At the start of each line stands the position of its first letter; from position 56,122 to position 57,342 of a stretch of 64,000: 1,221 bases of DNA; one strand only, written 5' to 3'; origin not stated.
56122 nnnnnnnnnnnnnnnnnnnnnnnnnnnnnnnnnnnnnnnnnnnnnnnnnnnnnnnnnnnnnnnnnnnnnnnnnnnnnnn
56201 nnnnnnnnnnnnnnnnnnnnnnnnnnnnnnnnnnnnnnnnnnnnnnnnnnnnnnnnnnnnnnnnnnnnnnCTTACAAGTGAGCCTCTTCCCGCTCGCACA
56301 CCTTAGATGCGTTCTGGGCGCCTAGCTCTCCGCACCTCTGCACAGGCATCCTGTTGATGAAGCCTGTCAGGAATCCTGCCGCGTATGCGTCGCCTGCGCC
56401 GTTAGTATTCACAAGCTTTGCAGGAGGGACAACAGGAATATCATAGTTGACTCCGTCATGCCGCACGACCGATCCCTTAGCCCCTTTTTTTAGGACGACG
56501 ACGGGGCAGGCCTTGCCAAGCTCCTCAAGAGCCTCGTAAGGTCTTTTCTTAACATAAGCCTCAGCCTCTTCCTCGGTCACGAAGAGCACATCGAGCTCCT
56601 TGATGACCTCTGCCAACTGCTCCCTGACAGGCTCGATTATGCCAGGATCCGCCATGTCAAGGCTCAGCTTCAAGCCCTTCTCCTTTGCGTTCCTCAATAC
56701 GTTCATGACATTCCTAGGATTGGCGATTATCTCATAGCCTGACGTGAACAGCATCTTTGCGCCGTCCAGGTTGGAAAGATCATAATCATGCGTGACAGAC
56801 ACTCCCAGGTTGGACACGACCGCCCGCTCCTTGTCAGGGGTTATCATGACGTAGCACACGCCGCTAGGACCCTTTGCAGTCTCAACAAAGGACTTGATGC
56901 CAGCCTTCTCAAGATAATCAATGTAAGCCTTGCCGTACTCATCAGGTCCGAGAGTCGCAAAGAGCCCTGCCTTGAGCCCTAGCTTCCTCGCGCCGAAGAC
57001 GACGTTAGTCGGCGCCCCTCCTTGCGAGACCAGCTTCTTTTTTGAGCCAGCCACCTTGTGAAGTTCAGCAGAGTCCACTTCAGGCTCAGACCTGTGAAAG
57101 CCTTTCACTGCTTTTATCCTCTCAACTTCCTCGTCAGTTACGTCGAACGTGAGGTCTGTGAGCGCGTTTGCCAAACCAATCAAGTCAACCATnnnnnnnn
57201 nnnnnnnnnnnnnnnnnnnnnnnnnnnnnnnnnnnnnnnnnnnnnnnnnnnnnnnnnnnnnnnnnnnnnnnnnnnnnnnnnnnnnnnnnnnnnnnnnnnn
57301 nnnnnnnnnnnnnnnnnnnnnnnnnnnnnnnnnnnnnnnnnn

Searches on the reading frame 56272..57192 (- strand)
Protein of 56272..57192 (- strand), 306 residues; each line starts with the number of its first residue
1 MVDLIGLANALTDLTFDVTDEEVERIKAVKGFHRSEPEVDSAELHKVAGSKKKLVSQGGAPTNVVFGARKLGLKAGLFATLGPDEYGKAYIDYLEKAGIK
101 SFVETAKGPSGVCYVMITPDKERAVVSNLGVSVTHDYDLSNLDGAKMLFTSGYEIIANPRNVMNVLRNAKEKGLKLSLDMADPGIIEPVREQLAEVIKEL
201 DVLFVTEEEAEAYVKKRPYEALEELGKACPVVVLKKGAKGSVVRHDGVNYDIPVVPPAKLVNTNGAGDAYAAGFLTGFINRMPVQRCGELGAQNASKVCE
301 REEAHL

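Call 91: search_protein_families(library=pfam, proteins=[window:56272-57192:-], max_evalue=0.01)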
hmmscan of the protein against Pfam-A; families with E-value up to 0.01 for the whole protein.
window:56272-57192:- (306 aa): 1 family
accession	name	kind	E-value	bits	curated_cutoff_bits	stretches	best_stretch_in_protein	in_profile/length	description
PF00294.29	PfkB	-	4.9e-41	141.5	25.8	1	56-304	34-295/302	pfkB family carbohydrate kinase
